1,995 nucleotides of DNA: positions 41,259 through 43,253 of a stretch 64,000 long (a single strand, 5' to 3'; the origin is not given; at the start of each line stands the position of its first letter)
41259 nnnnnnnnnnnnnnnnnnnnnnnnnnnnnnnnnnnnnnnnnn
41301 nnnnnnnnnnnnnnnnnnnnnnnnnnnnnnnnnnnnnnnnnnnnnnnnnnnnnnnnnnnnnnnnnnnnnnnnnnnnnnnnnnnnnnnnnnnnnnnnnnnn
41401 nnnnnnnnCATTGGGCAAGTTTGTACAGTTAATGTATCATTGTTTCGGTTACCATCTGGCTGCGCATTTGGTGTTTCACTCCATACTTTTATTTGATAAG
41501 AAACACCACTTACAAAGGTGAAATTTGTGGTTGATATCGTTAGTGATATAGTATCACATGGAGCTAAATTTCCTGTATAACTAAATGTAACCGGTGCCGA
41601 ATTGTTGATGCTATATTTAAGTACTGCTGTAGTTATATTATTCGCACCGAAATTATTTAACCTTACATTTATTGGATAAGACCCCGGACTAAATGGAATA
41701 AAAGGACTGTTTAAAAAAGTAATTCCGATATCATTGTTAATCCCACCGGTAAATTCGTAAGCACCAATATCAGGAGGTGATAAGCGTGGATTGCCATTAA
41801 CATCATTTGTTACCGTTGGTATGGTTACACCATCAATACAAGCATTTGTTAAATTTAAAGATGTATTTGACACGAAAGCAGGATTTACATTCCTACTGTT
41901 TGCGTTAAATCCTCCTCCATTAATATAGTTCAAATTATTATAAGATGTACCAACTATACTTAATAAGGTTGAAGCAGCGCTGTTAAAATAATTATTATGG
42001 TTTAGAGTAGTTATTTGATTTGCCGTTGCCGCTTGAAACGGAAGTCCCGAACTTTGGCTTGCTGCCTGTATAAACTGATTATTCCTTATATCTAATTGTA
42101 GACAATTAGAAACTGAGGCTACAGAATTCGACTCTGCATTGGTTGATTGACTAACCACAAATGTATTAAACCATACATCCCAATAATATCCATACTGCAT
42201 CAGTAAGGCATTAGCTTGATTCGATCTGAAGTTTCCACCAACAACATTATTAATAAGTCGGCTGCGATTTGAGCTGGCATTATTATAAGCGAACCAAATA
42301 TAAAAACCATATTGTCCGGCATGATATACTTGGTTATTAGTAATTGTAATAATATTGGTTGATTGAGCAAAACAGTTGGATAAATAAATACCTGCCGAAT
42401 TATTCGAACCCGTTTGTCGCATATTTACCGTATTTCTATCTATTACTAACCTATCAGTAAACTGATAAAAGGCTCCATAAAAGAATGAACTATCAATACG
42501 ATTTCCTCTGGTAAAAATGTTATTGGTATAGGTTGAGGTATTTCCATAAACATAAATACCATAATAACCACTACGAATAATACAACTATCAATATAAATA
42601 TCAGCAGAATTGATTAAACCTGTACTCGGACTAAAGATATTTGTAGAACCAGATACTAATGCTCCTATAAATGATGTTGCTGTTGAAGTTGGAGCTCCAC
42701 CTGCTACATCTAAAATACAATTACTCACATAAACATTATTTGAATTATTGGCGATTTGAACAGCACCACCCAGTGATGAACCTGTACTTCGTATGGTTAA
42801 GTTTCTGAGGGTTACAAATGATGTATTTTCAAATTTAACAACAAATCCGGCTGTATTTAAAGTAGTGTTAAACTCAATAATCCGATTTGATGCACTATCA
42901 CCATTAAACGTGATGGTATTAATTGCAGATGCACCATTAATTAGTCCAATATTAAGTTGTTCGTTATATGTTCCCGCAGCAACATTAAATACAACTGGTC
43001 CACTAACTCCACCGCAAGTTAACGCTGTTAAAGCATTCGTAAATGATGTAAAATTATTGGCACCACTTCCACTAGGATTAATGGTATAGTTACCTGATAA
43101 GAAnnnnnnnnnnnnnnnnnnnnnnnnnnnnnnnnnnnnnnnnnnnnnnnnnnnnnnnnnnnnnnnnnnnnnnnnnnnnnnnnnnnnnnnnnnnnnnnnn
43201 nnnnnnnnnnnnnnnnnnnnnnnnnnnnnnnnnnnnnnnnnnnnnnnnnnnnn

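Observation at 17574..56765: A 32.5-kb block of three giant T9SS cargos (plus a mini cargo) as one surface-structure locus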

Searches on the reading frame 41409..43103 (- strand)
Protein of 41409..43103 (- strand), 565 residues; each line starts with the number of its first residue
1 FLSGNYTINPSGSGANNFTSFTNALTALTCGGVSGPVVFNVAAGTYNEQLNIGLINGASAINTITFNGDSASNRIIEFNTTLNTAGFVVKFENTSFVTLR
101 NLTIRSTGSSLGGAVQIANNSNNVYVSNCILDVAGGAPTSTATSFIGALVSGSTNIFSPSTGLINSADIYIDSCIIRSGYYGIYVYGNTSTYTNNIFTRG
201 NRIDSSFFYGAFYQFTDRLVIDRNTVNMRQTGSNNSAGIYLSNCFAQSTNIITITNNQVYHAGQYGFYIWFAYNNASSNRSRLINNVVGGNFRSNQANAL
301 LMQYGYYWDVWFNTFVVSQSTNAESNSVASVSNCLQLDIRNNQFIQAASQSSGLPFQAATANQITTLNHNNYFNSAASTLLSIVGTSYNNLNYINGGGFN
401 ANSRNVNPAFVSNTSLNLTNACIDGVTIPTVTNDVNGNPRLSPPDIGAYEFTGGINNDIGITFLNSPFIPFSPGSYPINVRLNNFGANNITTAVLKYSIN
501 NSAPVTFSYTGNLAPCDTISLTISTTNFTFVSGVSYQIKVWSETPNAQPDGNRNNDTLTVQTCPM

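Call 46: search_solved_structures(query=A1, max_evalue=1)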
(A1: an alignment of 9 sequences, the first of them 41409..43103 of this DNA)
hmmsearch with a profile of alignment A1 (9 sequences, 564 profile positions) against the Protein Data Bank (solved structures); distinct sequences matched with E-value up to 1: 11.
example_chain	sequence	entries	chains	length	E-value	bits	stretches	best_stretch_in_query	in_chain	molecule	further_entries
2kl6_A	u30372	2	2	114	0.071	14.8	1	475-559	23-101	Uncharacterized protein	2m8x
3idu_A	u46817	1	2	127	0.1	14.3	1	475-559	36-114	Uncharacterized protein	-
7mwx_D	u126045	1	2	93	0.37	12.4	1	476-531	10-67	CD81 protein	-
7mws_A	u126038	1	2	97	0.4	12.3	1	476-531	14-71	CD81 protein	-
1g8q_A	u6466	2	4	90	0.49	12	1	476-531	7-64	CD81 ANTIGEN, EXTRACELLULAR DOMAIN | CD81 antigen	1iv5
3x0e_A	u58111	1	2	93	0.5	12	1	476-531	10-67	CD81 antigen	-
5dfw_A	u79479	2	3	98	0.58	11.8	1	476-531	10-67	CD81 antigen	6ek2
6u9s_C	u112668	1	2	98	0.59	11.8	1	476-531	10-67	CD81 antigen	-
5dfv_A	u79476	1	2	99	0.6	11.7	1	476-531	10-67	CD81 antigen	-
6ejg_A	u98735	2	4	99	0.6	11.7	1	476-531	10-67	CD81 antigen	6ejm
5m2c_A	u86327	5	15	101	0.63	11.7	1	476-531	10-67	CD81 antigen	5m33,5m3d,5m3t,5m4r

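Call 49: predict_structure(alignment_id=A1)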
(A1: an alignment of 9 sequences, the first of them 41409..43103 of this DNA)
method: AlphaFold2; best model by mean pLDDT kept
length: 565 residues; sequences in the alignment: 9
mean_pLDDT: 80.1   pTM: 0.74
mean pLDDT of the five models: 80.1, 79.8, 79.3, 77.6, 77.4
residues with pLDDT >= 90: 222; 70-90: 197; 50-70: 103; < 50: 43
segments of 3 or more residues with pLDDT < 50: 409-415, 418-426, 441-453, 546-553
pLDDT, mean of each block of 10 residues (from residue 1): 95 92 95 96 95 95 93 92 89 95 95 94 96 91 95 91 89 96 91 83 96 92 94 94 83 91 94 80 86 88 89 79 74 84 74 79 61 65 77 56 49 48 51 58 43 55 63 75 71 81 81 74 76 75 54 55 53
secondary structure, 60 per line:
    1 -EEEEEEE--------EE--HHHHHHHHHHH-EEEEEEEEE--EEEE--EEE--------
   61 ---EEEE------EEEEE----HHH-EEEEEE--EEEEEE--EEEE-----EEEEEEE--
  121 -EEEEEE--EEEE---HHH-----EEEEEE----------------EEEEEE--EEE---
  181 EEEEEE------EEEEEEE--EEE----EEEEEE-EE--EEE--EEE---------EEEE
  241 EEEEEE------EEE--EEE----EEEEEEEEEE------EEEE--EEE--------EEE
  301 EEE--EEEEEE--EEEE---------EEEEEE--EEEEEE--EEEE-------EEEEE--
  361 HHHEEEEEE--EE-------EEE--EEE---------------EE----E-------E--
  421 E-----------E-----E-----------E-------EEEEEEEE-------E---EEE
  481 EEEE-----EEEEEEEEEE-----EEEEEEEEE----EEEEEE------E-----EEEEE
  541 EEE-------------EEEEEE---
elements in order: E2-8 H21-31 E33-41 E44-47 E50-52 E64-67 E74-78 E87-92 E95-100 E103-106 E112-118 E122-127 E130-133 E145-150 E167-172 E175-177 E181-186 E193-199 E202-204 E209-214 E220-222 E225-227 E237-246 E253-255 E258-260 E265-274 E281-284 E287-289 E298-303 E306-311 E314-317 E327-332 E335-340 E343-346 E354-358 E364-369 E381-383 E386-388 E459-466 E478-484 E490-499 E505-513 E518-523 E536-543 E557-562

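Call 51: fold_search(model_id=the predicted structure, library=pdb)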
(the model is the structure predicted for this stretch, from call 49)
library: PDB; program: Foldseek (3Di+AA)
matches with E <= 10: 1361; with E <= 0.001: 27
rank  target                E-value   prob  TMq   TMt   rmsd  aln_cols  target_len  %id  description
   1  7v6i_A                5.4e-06  1.00  0.43  0.41  11.0       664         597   12  Crystal structure of lacto-N-biosidase BsaX from Bifidobacterium saguini, lacto-N-biose complex (released 2022-02-09)
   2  8tne_C                1.5e-05  1.00  0.27  0.43  10.7       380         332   13  Crystal structure of bacterial pectin methylesterase Pme8A from rumen Butyrivibrio (released 2023-08-16)
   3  5w6p_D                1.5e-05  1.00  0.33  0.28  17.8       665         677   11  Crystal structure of Bacteriophage CBA120 tailspike protein 2 enzymatically active domain (TSP2dN, orf211) (released 2018-10-24)
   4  6kqs_A                1.6e-05  1.00  0.38  0.35   8.6       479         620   11  Crystal Structure of GH136 lacto-N-biosidase from Eubacterium ramulus - selenomethionine derivative (released 2020-06-10)
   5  8tne_B                1.8e-05  1.00  0.26  0.41  11.1       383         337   14  Crystal structure of bacterial pectin methylesterase Pme8A from rumen Butyrivibrio (released 2023-08-16)
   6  6w4q_D                1.8e-05  1.00  0.35  0.28  17.8       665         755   11  Crystal structure of full-length tailspike protein 2 (TSP2, ORF211) ) from Escherichia coli O157:H7 bacteriophage CAB1 (released 2021-01-20)
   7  5w6p_A                2.0e-05  1.00  0.34  0.30  16.8       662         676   10  Crystal structure of Bacteriophage CBA120 tailspike protein 2 enzymatically active domain (TSP2dN, orf211) (released 2018-10-24)
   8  6w4q_C                2.1e-05  1.00  0.35  0.27  16.9       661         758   10  Crystal structure of full-length tailspike protein 2 (TSP2, ORF211) ) from Escherichia coli O157:H7 bacteriophage CAB1 (released 2021-01-20)
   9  9ozl_C                2.4e-05  1.00  0.31  0.45  11.9       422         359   12  Crystal structure of the polysaccharide lyase RbmB from Vibrio cholerae (released 2026-03-11)
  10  4pmh                  3.5e-05  1.00  0.25  0.36  10.7       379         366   14  The structure of rice weevil pectin methyl esterase (released 2014-11-12)
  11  8tne_A                3.6e-05  1.00  0.26  0.42  10.8       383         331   13  Crystal structure of bacterial pectin methylesterase Pme8A from rumen Butyrivibrio (released 2023-08-16)
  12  6qps_B                6.2e-05  1.00  0.36  0.43   9.7       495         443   11  Structural characterization of a mannuronic acid specific polysaccharide family 6 lyase enzyme from human gut microbio (released 2019-09-25)
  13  6eu4_A                1.0e-04  0.99  0.22  0.21  18.0       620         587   10  Structure of Acinetobacter phage vb_AbaP_AS12 gp42 tailspike (released 2018-11-07)
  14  5zru_A                1.8e-04  1.00  0.29  0.28  11.3       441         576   13  Crystal structure of Agl-KA catalytic domain (released 2019-10-23)
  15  6w4q_F                2.5e-04  1.00  0.34  0.27  17.1       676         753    9  Crystal structure of full-length tailspike protein 2 (TSP2, ORF211) ) from Escherichia coli O157:H7 bacteriophage CAB1 (released 2021-01-20)
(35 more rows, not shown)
